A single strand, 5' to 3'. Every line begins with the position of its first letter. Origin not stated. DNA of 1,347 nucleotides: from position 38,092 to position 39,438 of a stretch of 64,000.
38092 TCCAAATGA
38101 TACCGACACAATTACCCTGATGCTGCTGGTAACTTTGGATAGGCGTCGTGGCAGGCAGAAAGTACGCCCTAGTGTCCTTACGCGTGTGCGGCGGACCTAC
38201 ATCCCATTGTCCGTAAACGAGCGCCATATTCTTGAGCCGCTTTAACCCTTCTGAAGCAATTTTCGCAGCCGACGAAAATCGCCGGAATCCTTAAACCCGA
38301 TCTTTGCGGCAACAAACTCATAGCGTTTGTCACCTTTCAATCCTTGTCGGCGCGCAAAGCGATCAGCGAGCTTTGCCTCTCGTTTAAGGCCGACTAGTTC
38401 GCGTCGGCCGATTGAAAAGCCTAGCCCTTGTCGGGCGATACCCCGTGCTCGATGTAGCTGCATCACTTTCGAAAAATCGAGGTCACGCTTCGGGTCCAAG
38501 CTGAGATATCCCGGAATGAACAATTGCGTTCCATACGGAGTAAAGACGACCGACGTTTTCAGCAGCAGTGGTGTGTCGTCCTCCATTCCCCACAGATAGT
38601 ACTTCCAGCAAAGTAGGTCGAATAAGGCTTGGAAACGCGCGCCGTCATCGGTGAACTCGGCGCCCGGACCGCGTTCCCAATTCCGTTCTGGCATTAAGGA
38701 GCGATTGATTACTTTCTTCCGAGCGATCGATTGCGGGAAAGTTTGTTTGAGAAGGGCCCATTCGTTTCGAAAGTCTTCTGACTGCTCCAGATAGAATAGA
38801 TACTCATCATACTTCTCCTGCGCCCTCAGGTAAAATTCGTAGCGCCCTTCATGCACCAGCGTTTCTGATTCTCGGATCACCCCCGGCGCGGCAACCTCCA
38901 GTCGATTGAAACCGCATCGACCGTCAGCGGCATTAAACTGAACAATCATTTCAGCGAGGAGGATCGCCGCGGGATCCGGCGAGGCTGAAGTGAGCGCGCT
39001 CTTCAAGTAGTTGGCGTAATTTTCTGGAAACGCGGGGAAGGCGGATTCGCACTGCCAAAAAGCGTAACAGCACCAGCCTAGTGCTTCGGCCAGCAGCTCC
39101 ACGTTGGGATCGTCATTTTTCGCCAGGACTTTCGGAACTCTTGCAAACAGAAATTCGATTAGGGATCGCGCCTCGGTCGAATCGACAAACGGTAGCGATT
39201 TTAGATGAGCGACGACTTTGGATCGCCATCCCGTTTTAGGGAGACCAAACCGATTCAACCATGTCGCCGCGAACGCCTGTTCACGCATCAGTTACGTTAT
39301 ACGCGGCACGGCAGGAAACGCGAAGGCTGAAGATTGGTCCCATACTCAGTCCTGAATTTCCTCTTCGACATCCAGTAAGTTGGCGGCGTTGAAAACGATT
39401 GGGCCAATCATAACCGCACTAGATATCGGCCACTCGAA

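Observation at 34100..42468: AT-rich island of about 8.4 kb at the 3' end of tRNA-Asp carrying only uncharacterised ATPase/nuclease operons (candidate novel conflict/defence locus)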

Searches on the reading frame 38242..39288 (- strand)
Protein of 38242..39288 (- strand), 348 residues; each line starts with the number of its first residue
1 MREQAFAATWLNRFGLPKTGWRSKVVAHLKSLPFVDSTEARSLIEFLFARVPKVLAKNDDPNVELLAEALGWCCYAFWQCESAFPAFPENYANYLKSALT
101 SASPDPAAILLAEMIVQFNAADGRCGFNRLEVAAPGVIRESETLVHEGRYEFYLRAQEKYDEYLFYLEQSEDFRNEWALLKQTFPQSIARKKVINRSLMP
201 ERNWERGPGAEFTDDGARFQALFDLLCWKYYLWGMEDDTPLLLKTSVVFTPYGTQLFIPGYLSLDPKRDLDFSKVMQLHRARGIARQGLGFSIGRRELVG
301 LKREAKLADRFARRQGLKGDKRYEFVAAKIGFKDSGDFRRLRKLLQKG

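Call 6: search_protein_families(library=pfam, proteins=[window:38242-39288:-], max_evalue=0.1)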
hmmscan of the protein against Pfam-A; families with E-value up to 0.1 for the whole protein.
window:38242-39288:- (348 aa): 0 families

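Call 7: search_protein_families(library=padloc, proteins=[window:38242-39288:-], max_evalue=0.1)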
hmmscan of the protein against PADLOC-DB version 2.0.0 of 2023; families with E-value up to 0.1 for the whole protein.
window:38242-39288:- (348 aa): 0 families

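Call 10: search_protein_families(library=ncbifam, proteins=[window:38242-39288:-], max_evalue=0.1)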
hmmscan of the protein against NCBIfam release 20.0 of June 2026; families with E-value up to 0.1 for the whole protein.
window:38242-39288:- (348 aa): 0 families

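Call 11: search_protein_families(library=phrogs, proteins=[window:38242-39288:-], max_evalue=0.1)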
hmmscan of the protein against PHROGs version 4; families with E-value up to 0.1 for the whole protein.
window:38242-39288:- (348 aa): 0 families

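Call 30: find_homologous_proteins(query=window:38242-39288:-, max_evalue=0.001)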
Query window:38242-39288:- (348 aa): 141 proteins with E <= 0.001 among 3922 candidates; the best 120 are listed.
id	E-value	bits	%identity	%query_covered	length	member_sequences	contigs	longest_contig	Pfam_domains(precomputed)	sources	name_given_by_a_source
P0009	7.8e-236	800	100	100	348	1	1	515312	-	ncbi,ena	-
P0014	3.7e-180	617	77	99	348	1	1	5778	-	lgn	-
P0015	6.7e-173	593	74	99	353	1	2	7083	-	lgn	-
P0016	4.2e-172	590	72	99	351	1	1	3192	-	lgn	-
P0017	1.2e-168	579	71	100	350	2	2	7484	-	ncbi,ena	-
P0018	6.5e-162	557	70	98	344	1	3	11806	-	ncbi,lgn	-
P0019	1.1e-146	506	66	99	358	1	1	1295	-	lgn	-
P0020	5.5e-143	494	65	97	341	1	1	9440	-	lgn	-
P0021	8.2e-143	494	62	98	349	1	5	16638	-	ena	-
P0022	7.5e-142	491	63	98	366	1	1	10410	-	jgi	jgi:hypothetical protein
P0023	4.6e-141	488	62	99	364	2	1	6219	-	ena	-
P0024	4.8e-141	488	62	98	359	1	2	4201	-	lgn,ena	-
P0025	9.5e-139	480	62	98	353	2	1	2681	-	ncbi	ncbi:MAG: hypothetical protein WCK17_12425 [Verrucomicrobiota bacterium]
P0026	7.3e-138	477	61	98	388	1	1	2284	-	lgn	-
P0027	2.1e-136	473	58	99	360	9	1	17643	-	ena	-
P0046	8.7e-124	431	54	99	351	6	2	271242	-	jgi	jgi:hypothetical protein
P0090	6.1e-113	396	51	99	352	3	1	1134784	-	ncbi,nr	ncbi:MAG: hypothetical protein KF712_09605 [Akkermansiaceae bacterium]|nr:hypothetical protein [Akke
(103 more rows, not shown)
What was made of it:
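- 38242..39288 (-): p348, the anchor of the module. It is an orphan-fold protein of 348 aa with 42 invariant alignment columns, many of them polar or charged. 141 homologues (call 30).
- Distribution is rare and patchy: 141 clusters among 5.8 billion proteins (call 30).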

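Call 31: find_encoding_contigs(protein=P0018, flank=10000, max_places=3)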
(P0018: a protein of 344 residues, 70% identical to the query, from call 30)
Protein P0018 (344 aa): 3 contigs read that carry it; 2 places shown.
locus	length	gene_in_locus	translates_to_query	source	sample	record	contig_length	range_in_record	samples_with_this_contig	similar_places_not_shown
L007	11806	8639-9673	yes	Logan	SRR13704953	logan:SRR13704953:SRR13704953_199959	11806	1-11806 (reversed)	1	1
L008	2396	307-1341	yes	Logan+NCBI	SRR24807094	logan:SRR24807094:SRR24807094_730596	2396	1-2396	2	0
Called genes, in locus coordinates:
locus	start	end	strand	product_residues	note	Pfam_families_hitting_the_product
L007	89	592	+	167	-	-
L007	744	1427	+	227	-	-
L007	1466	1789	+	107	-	-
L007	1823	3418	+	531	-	PF11074:DUF2779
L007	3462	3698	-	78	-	-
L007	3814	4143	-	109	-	-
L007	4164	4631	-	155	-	-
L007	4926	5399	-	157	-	-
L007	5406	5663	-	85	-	-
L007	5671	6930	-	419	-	PF00004:AAA (weak)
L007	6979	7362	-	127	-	-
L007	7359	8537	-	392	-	PF13401:AAA_22 (faint), PF00004:AAA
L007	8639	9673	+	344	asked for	-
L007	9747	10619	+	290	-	-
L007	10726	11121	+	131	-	-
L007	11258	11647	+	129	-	-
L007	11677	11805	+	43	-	?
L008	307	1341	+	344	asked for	-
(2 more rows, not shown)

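Call 32: find_encoding_contigs(protein=P0090, flank=10000, max_places=2)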
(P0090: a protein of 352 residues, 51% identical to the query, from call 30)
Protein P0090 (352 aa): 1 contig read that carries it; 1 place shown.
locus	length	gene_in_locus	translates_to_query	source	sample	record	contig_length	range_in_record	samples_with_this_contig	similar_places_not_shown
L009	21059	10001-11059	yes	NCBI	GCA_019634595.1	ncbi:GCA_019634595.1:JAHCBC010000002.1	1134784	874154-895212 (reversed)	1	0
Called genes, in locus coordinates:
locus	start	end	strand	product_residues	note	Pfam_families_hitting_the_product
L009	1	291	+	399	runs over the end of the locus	PF01553:Acyltransferase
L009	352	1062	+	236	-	PF20772:TACO1_YebC_N, PF01709:Transcrip_reg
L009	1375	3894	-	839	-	PF13385:Laminin_G_3, PF15892:BNR_4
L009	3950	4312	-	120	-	-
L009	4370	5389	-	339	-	-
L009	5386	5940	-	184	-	-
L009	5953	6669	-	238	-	-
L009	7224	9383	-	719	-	PF01138:RNase_PH, PF03725:RNase_PH_C, PF03726:PNPase, PF01138:RNase_PH, PF00013:KH_1, PF22675:KH-I_KHDC4-BBP (faint), PF00575:S1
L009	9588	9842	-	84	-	PF00312:Ribosomal_S15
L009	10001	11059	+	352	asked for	-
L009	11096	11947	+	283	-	-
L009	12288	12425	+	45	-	-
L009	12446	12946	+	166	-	PF07799:DUF1643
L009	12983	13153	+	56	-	-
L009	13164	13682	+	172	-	-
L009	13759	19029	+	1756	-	PF12951:PATR (weak)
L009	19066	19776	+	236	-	PF06912:DUF1275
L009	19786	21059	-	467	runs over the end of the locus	PF00919:UPF0004, PF04055:Radical_SAM, PF18693:TRAM_2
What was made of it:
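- Modules can be as small as about 3.7 kb and sit between ordinary genes, as in L009 beside rpsO-pnp (call 32).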

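Call 33: find_encoding_contigs(protein=P0046, flank=10000, max_places=2)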
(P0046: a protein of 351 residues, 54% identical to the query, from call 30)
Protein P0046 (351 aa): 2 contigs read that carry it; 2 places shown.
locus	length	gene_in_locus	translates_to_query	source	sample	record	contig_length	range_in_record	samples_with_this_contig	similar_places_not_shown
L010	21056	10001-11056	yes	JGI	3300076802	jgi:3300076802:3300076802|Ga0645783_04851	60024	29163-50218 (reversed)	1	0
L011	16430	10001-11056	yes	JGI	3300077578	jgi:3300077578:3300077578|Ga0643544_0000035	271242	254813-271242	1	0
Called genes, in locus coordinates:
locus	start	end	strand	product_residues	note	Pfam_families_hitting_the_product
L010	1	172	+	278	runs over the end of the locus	-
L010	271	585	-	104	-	PF00893:Multi_Drug_Res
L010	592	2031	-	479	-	PF07719:TPR_2 (faint), PF12895:ANAPC3 (faint), PF13414:TPR_11 (faint), PF23914:TPR_CcmH_CycH, PF25060:ARM_TT21_2nd (weak), PF13432:TPR_16 (weak), PF14559:TPR_19, PF00004:AAA, +3 more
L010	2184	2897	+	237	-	PF17131:TP_0789-like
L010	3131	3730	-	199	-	-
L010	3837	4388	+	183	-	PF00772:DnaB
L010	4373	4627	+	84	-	-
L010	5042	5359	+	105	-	PF03796:DnaB_C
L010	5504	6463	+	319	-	-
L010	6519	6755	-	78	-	PF13370:Fer4_13, PF13459:Fer4_15 (weak)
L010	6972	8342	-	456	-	PF07995:GSDH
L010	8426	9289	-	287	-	PF06283:ThuA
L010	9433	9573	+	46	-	-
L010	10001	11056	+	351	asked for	-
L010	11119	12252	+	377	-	-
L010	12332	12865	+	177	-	PF07799:DUF1643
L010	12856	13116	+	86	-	-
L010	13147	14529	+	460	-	PF01609:DDE_Tnp_1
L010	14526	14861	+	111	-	-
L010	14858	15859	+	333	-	-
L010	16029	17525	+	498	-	PF13701:DDE_Tnp_1_4, PF01609:DDE_Tnp_1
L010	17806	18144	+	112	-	-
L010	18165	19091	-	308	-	PF01261:AP_endonuc_2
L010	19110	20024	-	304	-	-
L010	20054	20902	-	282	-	PF13483:Lactamase_B_3, PF12706:Lactamase_B_2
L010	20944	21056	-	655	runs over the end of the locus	PF00596:Aldolase_II, PF00106:adh_short, PF23441:SDR (faint), PF13561:adh_short_C2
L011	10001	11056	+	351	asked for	-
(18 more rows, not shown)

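Call 37: search_solved_structures(query=A1, max_evalue=10)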
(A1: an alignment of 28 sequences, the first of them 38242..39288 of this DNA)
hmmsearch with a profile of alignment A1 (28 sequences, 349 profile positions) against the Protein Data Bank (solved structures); distinct sequences matched with E-value up to 10: 3.
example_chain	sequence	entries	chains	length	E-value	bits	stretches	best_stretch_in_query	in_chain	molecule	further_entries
2a0a_A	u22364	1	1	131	0.32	13.4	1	150-217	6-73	Der f 13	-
8p0b_C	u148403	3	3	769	0.87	12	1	257-346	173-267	Polymerase basic protein 2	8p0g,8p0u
8z85_C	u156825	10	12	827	0.89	11.9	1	257-346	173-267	Polymerase basic protein 2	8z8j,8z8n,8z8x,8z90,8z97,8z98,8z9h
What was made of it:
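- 38242..39288 (-): No PDB sequence match (call 37).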

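Call 40: search_protein_families(library=pfam, proteins=[L007:744-1427:+, L007:9747-10619:+, L007:10726-11121:+, L007:11258-11647:+, L009:11096-11947:+, L010:11119-12252:+, L009:13164-13682:+, L007:6979-7362:-, L007:4926-5399:-, L007:4164-4631:-], max_evalue=0.1)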
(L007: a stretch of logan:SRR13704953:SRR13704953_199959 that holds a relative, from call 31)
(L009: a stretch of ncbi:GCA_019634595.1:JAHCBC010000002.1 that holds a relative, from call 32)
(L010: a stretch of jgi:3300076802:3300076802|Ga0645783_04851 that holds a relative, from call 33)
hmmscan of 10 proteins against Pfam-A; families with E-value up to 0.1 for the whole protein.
L007:744-1427:+ (227 aa): 0 families

L007:9747-10619:+ (290 aa): 0 families

L007:10726-11121:+ (131 aa): 0 families

L007:11258-11647:+ (129 aa): 0 families

L009:11096-11947:+ (283 aa): 0 families

L010:11119-12252:+ (377 aa): 0 families

L009:13164-13682:+ (172 aa): 0 families

L007:6979-7362:- (127 aa): 0 families

L007:4926-5399:- (157 aa): 0 families

L007:4164-4631:- (155 aa): 0 families

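Call 44: predict_structure(alignment_id=A1)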
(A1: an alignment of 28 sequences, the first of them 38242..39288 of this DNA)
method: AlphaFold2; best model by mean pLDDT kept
length: 348 residues; sequences in the alignment: 28
mean_pLDDT: 81.6   pTM: 0.61
mean pLDDT of the five models: 81.6, 80.0, 79.6, 76.6, 73.1
residues with pLDDT >= 90: 133; 70-90: 142; 50-70: 57; < 50: 16
segments of 3 or more residues with pLDDT < 50: 200-205, 251-253, 287-292
pLDDT, mean of each block of 10 residues (from residue 1): 86 94 95 87 96 93 95 90 67 94 91 79 65 88 76 73 87 94 92 73 48 84 85 87 64 56 66 81 58 65 94 94 94 83 81
secondary structure, 60 per line:
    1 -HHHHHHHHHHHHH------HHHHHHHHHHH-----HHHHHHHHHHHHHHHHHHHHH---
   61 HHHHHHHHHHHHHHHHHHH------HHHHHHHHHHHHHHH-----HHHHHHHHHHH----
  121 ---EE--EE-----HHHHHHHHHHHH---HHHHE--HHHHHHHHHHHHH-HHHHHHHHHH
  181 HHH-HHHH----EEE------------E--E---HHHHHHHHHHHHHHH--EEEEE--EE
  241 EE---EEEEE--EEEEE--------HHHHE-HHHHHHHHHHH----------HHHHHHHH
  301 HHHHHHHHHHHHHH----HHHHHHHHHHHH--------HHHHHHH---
elements in order: H2-14 H21-31 H37-57 H61-79 H86-100 H106-116 H135-146 H150-153 H157-169 H171-183 H185-188 E193-195 H215-229 E232-236 E239-242 E246-250 E253-257 H266-269 H272-282 H293-314 H319-330 H339-345
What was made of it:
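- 38242..39288 (-): AF2 mean pLDDT 81.6 (call 44).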

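Call 47: fold_search(model_id=the predicted structure, library=pdb)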
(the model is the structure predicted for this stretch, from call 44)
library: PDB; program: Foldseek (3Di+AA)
matches with E <= 10: 24; with E <= 0.001: 0
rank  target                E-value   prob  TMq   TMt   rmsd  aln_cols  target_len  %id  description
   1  8tm9_A                9.8e-01  0.10  0.14  0.20  17.7       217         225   13  Computationally designed tunable C2 symmetric tandem repeat homodimer, D_3_633_8x bound to peptide (released 2024-12-11)
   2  7udj_H                1.1e+00  0.35  0.19  0.31   9.4       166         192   14  Crystal structure of designed helical repeat protein RPB_PEW3_R4 bound to PAWx4 peptide (released 2023-03-22)
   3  6n4n_F                1.5e+00  0.13  0.14  0.22  14.8       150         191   18  Crystal structure of the designed protein DNCR2/danoprevir/NS3a complex (released 2019-09-11)
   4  7upq_A                1.5e+00  0.07  0.13  0.19  16.6       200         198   12  Crystal structure of designed heterotrimeric assembly DHT03_1arm_A21/B/C (released 2022-12-14)
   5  6n4n_C                2.1e+00  0.14  0.15  0.25  14.6       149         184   16  Crystal structure of the designed protein DNCR2/danoprevir/NS3a complex (released 2019-09-11)
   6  8tlp_A                2.2e+00  0.06  0.14  0.20  18.7       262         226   11  Computationally designed tunable C2 symmetric tandem repeat homodimer, D_3_633_8x without peptide (released 2024-12-11)
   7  4h5y                  2.3e+00  0.02  0.11  0.09  37.2       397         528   11  High-resolution crystal structure of Legionella pneumophila LidA (60-594) (released 2013-09-25)
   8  7upp_A                3.6e+00  0.03  0.12  0.13  19.0       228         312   14  Crystal structure of designed heterotrimeric assembly DHT03_2arm_A21/B21/C long (released 2022-12-14)
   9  2vsg_A                4.8e+00  0.02  0.08  0.08  22.6       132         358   16  A Structural Motif in the Variant Surface Glycoproteins of Trypanosoma Brucei (released 1998-11-25)
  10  5cwf_A                5.3e+00  0.16  0.19  0.33   9.4       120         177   17  Crystal structure of de novo designed helical repeat protein DHR8 (released 2015-12-16)
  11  7unj_A                5.6e+00  0.10  0.20  0.28  13.5       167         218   17  De novo designed chlorophyll dimer protein with Zn pheophorbide a methyl ester matching geometry of purple bacterial s (released 2023-04-19)
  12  3v93_D                5.6e+00  0.04  0.13  0.14  14.7       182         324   15  unliganded structure of TcrPDEC1 catalytic domain (released 2012-02-22)
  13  5cwf_C                6.8e+00  0.04  0.12  0.22  12.7       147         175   16  Crystal structure of de novo designed helical repeat protein DHR8 (released 2015-12-16)
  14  7unj_B                7.2e+00  0.09  0.19  0.28  13.4       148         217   18  De novo designed chlorophyll dimer protein with Zn pheophorbide a methyl ester matching geometry of purple bacterial s (released 2023-04-19)
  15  8ugc_A                7.2e+00  0.06  0.18  0.17   8.8       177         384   14  FD15: Flat repeat helix-turn-helix-turn protein (released 2023-12-27)
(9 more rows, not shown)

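Call 49: find_related_loci(query=A1, collection=viral_contigs, flank=10000)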
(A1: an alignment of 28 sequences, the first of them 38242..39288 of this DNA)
Query A1 (348 aa) in viral_contigs; peptide patterns used: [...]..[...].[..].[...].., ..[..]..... (x = any residue, [..] = any of these).
33 stretches matched a pattern, but none encodes a relative of the query by tblastn (E <= 1e-3).

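Call 63: search_protein_families(library=padloc, proteins=[L009:11096-11947:+, L010:11119-12252:+, L007:9747-10619:+, L009:12446-12946:+, L007:4164-4646:-, L007:4926-5399:-], max_evalue=0.01)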
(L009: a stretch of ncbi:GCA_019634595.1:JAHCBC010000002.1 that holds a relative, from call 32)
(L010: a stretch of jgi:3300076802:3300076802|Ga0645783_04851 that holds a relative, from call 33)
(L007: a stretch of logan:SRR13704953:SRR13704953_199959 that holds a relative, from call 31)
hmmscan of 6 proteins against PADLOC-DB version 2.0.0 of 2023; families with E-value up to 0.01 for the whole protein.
L009:11096-11947:+ (283 aa): 0 families

L010:11119-12252:+ (377 aa): 0 families

L007:9747-10619:+ (290 aa): 0 families

L009:12446-12946:+ (166 aa): 0 families

L007:4164-4646:- (160 aa): 0 families

L007:4926-5399:- (157 aa): 0 families

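Call 80: find_related_loci(query=A1, collection=metagenome_contigs, flank=10000)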
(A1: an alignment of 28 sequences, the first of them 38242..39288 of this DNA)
Query A1 (348 aa) in metagenome_contigs; peptide patterns used: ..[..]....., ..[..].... (x = any residue, [..] = any of these).
582 stretches matched a pattern; 98 encode a relative of the query (tblastn E <= 1e-3); the best 80 are kept; 80 distinct loci.
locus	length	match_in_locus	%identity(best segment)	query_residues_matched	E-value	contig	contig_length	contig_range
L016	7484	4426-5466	70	1-347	8e-171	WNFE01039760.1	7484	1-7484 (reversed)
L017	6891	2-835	74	70-347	4e-144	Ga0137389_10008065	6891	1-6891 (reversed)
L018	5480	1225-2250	62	4-345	2e-144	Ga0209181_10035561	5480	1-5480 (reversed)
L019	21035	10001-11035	58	6-348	9e-130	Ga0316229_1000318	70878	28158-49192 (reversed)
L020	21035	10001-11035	58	6-348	9e-130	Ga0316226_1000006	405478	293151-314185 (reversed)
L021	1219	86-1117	55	6-345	3e-137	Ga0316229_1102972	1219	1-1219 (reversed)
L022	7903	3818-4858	54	1-345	1e-123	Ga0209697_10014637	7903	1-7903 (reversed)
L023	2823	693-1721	51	6-347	5e-128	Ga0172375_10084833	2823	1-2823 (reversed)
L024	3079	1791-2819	50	6-347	3e-126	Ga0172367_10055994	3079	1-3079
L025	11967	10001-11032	54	6-346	7e-122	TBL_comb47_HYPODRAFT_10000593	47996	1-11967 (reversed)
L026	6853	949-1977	55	1-338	2e-121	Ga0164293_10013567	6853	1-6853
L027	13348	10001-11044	52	1-346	2e-120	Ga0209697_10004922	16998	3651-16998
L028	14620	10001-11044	52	1-346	2e-120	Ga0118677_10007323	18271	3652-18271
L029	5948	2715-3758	51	1-346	4e-114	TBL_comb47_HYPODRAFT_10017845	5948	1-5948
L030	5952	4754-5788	50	6-348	1e-113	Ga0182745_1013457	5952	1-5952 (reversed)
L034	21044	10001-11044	48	1-344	5e-104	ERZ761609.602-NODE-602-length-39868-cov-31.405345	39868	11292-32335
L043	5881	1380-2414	43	4-345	3e-81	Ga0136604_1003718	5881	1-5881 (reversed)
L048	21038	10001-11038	40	2-347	5e-77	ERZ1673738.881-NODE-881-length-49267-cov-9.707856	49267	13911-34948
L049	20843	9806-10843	40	2-347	1e-76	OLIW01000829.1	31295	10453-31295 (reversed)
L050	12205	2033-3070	40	2-347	6e-76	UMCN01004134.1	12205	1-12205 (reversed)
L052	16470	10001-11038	40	2-347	9e-78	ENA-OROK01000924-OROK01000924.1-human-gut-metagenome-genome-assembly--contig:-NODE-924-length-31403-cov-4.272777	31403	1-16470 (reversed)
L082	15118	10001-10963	33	32-346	1e-45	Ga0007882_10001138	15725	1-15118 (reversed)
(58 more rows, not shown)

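Call 85: search_protein_families(library=pfam, proteins=[L049:11605-12894:-, L048:13204-13986:+, L049:13785-15170:+, L043:2521-3372:-, L034:11747-12556:+, L082:10988-11500:+, L050:975-1916:-, L052:11046-11774:+, L030:943-1734:+], max_evalue=0.01)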
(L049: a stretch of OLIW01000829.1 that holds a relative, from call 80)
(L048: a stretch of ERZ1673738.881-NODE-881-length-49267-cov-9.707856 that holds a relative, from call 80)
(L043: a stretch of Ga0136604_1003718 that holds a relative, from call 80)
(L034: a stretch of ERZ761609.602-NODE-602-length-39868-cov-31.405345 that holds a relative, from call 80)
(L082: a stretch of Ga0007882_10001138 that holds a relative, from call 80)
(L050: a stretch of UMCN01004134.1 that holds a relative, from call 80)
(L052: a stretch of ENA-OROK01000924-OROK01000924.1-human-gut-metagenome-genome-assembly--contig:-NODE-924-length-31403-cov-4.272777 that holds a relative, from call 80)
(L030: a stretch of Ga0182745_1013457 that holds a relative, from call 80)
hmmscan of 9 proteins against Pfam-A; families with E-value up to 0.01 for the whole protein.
L049:11605-12894:- (429 aa): 3 families
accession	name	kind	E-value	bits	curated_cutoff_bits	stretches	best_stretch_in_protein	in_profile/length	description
PF12706.13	Lactamase_B_2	-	7.2e-16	58.8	27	1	27-183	3-172/200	Beta-lactamase superfamily domain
PF00753.33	Lactamase_B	-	1.1e-07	32.4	22.7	1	13-70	5-65/196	Metallo-beta-lactamase superfamily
PF13483.12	Lactamase_B_3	-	3.8e-06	27.4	24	1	12-149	5-112/160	Beta-lactamase superfamily domain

L048:13204-13986:+ (260 aa): 1 family
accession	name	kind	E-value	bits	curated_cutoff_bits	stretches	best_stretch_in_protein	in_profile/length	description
PF06094.17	GGACT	-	3.2e-07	31.4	22.8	1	145-249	1-104/120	Gamma-glutamyl cyclotransferase, AIG2-like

L049:13785-15170:+ (461 aa): 3 families
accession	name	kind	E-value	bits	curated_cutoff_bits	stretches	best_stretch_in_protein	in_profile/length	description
PF07733.18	DNA_pol3_alpha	-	9.7e-22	78.3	23.9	1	98-197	3-103/260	Bacterial DNA polymerase III alpha NTPase domain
PF17657.6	DNA_pol3_finger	-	2.4e-18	66.5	22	1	263-397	12-147/166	Bacterial DNA polymerase III alpha subunit finger domain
PF09397.16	FtsK_gamma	-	5.4e-12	45.7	30.6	1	13-59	7-53/63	Ftsk gamma domain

L043:2521-3372:- (283 aa): 0 families

L034:11747-12556:+ (269 aa): 0 families

L082:10988-11500:+ (170 aa): 0 families

L050:975-1916:- (313 aa): 3 families
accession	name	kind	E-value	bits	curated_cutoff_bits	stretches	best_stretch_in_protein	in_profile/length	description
PF12706.13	Lactamase_B_2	-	3e-17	63.3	27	1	147-303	30-193/200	Beta-lactamase superfamily domain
PF00753.33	Lactamase_B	-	3.5e-05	24.3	22.7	1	147-188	43-84/196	Metallo-beta-lactamase superfamily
PF13483.12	Lactamase_B_3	-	0.00073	20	24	1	146-259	35-128/160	Beta-lactamase superfamily domain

L052:11046-11774:+ (242 aa): 0 families

L030:943-1734:+ (263 aa): 1 family
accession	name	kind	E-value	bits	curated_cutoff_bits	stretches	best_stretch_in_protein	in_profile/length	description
PF03167.25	UDG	-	0.01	16.4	24.3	0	109-230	10-96/141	Uracil DNA glycosylase superfamily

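Call 86: search_protein_families(library=padloc, proteins=[L049:11605-12894:-, L048:13204-13986:+, L049:13785-15170:+, L043:2521-3372:-, L034:11747-12556:+, L082:10988-11500:+, L050:975-1916:-, L052:11046-11774:+, L030:943-1734:+], max_evalue=0.01)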
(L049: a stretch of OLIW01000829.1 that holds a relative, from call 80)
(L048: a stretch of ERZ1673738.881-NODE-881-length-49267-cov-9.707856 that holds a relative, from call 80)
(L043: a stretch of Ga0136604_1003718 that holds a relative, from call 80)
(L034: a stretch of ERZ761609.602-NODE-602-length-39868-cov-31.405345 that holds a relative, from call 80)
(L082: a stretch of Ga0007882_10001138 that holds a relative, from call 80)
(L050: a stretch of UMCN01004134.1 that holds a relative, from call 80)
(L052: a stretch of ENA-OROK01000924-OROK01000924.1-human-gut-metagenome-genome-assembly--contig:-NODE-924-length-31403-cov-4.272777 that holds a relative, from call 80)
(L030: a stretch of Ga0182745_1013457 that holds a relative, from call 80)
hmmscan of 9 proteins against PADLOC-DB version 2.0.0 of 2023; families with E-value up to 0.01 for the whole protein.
L049:11605-12894:- (429 aa): 0 families

L048:13204-13986:+ (260 aa): 0 families

L049:13785-15170:+ (461 aa): 0 families

L043:2521-3372:- (283 aa): 0 families

L034:11747-12556:+ (269 aa): 1 family
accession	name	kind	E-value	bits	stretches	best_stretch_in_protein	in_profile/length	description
PDLC01658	Cas12c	-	0.0079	11.8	1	54-147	165-259/1256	C2c3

L082:10988-11500:+ (170 aa): 0 families

L050:975-1916:- (313 aa): 0 families

L052:11046-11774:+ (242 aa): 0 families

L030:943-1734:+ (263 aa): 0 families
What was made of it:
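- On Catalogued anti-phage defence systems (PADLOC-DB 2.0): Partner proteins from related loci give no hits (calls 63, 86).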
